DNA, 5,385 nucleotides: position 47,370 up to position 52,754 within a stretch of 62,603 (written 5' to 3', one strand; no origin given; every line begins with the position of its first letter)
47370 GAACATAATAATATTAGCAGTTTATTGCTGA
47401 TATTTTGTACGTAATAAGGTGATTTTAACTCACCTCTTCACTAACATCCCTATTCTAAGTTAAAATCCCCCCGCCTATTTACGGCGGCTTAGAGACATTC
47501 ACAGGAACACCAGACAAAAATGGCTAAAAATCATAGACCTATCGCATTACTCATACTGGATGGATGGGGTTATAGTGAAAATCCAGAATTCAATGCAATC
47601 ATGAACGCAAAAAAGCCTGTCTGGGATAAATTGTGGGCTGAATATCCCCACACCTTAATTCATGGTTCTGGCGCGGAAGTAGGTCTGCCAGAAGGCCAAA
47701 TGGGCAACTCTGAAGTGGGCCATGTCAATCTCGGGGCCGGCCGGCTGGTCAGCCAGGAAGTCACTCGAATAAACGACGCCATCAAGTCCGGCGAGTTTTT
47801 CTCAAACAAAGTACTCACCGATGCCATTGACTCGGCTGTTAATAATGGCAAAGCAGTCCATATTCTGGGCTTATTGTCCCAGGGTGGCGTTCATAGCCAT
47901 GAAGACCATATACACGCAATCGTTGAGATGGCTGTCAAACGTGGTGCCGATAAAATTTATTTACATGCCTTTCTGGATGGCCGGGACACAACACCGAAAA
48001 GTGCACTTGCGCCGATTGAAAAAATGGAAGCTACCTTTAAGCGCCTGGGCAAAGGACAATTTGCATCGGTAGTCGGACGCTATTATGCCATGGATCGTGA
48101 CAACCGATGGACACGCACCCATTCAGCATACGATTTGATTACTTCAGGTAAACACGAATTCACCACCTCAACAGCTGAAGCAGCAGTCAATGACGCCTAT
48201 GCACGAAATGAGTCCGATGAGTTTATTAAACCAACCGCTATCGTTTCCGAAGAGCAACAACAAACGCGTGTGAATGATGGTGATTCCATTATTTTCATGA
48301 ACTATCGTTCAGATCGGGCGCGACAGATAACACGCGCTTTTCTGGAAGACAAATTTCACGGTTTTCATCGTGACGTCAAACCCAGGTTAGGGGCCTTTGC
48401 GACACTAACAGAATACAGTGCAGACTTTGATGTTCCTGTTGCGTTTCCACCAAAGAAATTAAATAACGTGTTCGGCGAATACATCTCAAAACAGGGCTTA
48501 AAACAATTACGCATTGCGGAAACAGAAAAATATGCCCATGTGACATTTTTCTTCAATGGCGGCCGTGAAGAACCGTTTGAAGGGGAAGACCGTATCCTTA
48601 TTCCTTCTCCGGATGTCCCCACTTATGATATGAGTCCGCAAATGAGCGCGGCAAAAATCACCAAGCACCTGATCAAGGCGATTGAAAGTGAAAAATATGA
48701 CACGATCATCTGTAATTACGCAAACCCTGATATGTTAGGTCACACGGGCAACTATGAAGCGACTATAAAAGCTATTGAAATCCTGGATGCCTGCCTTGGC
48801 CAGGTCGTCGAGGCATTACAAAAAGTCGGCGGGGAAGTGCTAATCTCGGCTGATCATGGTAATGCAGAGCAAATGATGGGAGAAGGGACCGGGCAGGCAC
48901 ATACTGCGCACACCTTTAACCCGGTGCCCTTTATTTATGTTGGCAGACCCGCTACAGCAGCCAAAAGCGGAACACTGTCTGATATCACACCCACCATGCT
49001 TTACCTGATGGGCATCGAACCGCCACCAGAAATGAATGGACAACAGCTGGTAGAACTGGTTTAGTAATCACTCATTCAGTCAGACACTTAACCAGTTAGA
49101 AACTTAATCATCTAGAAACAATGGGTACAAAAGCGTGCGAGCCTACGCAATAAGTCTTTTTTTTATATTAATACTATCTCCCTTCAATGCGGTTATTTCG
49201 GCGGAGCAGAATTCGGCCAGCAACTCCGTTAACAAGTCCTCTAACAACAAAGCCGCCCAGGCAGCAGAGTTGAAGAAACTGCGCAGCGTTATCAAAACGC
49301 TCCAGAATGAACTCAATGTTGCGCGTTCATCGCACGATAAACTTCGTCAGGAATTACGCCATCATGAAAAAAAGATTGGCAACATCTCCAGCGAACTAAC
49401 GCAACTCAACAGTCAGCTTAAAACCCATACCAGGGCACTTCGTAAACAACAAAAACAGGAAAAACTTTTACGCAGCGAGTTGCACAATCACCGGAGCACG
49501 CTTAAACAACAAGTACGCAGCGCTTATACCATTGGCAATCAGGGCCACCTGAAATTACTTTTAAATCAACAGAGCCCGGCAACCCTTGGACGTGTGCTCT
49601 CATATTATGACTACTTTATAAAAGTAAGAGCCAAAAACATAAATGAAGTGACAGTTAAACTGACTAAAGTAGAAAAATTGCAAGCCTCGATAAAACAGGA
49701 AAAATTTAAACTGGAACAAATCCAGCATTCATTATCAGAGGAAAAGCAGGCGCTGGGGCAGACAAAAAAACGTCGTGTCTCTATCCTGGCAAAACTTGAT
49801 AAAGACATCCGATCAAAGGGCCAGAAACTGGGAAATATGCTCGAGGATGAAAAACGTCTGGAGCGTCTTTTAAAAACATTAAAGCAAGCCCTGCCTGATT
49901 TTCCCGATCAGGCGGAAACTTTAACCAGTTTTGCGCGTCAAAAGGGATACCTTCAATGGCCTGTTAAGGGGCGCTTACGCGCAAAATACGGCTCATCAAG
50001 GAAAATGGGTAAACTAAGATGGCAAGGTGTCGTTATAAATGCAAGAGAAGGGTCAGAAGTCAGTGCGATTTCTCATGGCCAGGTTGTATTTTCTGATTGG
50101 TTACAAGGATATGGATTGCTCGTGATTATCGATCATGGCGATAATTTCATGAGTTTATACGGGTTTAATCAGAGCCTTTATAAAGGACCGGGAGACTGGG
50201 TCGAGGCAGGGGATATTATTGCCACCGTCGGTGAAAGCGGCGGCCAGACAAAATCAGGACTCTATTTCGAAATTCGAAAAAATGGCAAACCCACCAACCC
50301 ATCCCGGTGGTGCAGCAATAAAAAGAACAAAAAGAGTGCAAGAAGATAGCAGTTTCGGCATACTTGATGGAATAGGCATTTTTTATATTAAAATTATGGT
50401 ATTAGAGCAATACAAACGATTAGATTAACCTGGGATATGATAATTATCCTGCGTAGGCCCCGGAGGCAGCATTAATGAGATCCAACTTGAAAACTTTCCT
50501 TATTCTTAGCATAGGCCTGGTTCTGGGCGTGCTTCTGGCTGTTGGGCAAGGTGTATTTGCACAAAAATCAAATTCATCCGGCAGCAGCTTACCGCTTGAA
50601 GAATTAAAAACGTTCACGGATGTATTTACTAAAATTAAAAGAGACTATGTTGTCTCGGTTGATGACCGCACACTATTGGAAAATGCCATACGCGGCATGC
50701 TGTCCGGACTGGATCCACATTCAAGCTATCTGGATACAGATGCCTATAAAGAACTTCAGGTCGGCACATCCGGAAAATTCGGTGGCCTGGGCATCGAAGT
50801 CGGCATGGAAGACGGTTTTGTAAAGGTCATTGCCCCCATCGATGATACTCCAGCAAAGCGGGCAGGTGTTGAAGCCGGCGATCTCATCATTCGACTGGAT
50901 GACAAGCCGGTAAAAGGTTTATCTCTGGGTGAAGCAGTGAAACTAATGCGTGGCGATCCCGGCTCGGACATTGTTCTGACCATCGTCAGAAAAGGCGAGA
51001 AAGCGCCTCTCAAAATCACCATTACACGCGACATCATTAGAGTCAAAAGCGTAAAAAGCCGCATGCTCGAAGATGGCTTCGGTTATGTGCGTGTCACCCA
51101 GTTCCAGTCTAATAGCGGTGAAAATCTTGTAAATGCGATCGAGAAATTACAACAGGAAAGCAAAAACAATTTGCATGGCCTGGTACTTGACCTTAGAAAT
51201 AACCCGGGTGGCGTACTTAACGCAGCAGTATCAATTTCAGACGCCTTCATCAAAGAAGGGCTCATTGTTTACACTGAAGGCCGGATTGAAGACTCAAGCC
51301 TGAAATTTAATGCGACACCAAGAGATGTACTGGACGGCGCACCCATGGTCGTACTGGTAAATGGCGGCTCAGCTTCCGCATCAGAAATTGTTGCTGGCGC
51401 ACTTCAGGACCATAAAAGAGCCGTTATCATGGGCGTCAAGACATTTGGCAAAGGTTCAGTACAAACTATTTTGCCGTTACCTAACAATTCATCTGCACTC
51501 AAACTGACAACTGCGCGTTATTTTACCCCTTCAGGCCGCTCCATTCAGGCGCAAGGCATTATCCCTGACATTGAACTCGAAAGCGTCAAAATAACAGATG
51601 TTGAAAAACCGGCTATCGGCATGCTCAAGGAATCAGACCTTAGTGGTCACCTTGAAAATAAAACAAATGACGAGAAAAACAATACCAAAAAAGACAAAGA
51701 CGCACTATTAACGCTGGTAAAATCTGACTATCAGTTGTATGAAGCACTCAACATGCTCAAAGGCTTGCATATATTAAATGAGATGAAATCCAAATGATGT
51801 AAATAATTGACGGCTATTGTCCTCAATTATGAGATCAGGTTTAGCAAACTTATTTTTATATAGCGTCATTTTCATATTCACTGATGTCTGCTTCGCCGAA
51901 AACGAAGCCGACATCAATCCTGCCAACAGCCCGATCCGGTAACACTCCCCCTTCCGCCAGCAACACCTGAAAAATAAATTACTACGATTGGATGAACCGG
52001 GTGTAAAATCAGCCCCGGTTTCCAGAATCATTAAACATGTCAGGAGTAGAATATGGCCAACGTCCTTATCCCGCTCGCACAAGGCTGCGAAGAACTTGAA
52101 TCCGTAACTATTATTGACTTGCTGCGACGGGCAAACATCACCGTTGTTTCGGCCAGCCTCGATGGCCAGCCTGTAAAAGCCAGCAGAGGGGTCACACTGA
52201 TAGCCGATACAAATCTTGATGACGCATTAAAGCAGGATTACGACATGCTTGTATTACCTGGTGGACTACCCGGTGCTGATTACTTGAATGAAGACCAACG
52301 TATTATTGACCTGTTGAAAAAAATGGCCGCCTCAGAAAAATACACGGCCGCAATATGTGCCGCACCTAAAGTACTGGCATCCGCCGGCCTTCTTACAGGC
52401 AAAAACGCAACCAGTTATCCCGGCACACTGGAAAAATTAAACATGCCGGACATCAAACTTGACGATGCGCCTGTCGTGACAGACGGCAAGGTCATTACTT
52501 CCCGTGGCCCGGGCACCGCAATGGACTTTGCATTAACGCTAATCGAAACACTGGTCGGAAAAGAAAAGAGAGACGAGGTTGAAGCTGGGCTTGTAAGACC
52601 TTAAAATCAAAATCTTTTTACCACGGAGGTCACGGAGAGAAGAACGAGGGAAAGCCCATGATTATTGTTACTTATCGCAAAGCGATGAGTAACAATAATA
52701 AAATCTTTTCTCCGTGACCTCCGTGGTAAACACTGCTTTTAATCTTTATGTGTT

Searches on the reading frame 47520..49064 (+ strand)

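Call 45: search_protein_families(library=pfam, proteins=[window:47520-49064:+], max_evalue=0.00001)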
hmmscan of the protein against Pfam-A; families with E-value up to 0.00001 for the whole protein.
window:47520-49064:+ (514 aa): 2 families
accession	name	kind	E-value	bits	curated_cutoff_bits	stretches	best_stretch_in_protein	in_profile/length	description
PF01676.23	Metalloenzyme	-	4.3e-88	295.5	24.3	1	7-500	2-251/252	Metalloenzyme superfamily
PF06415.18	iPGM_N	-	2.5e-83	279.3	27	1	84-300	1-216/217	BPG-independent PGAM N-terminus (iPGM_N)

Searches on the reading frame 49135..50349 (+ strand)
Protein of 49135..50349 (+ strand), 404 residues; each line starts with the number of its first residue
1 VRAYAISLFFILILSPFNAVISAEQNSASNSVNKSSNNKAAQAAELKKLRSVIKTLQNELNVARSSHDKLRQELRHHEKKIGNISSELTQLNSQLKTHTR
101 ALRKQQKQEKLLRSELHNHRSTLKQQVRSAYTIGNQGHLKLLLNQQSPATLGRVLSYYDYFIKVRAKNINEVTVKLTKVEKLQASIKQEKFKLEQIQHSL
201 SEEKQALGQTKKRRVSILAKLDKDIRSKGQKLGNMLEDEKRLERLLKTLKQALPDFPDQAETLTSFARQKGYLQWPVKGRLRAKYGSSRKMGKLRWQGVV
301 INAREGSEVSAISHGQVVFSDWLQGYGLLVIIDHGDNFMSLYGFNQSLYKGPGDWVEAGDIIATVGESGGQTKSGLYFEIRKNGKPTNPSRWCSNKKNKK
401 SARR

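Call 45: search_protein_families(library=pfam, proteins=[window:49135-50349:+], max_evalue=0.00001)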
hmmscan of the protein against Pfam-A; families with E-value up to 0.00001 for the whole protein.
window:49135-50349:+ (404 aa): 1 family
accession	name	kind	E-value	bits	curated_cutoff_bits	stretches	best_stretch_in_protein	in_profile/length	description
PF01551.29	Peptidase_M23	-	4.2e-27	94.6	28.7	1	296-389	3-96/96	Peptidase family M23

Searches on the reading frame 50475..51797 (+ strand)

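Call 45: search_protein_families(library=pfam, proteins=[window:50475-51797:+], max_evalue=0.00001)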
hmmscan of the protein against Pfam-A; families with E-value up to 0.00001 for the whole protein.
window:50475-51797:+ (440 aa): 5 families
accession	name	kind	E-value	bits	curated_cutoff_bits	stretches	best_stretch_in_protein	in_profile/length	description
PF03572.23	Peptidase_S41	-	1.3e-56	191.2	24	1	202-367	2-164/165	Peptidase family S41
PF13180.12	PDZ_2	-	4.5e-13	49.7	27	1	103-182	1-79/80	PDZ domain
PF17820.7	PDZ_6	-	8.1e-11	41.9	27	1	120-172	4-54/54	PDZ domain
PF22694.1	CtpB_N-like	-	1.3e-10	42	27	1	32-89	28-84/85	Activating protease CtpB N-terminal domain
PF00595.29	PDZ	-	1.1e-06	29.3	23.2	1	101-170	8-80/81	PDZ domain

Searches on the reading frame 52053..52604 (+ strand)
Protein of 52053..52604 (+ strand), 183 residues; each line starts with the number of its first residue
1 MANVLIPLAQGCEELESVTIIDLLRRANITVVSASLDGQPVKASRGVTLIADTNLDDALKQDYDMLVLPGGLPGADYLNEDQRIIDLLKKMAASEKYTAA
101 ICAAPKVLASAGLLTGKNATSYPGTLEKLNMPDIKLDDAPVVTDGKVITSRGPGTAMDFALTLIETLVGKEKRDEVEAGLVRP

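Call 45: search_protein_families(library=pfam, proteins=[window:52053-52604:+], max_evalue=0.00001)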
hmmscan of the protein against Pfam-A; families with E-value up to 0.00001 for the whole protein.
window:52053-52604:+ (183 aa): 1 family
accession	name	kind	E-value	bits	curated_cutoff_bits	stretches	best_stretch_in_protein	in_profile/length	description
PF01965.30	DJ-1_PfpI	-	1.2e-49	168.8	26.6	1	3-165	2-164/165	DJ-1/PfpI family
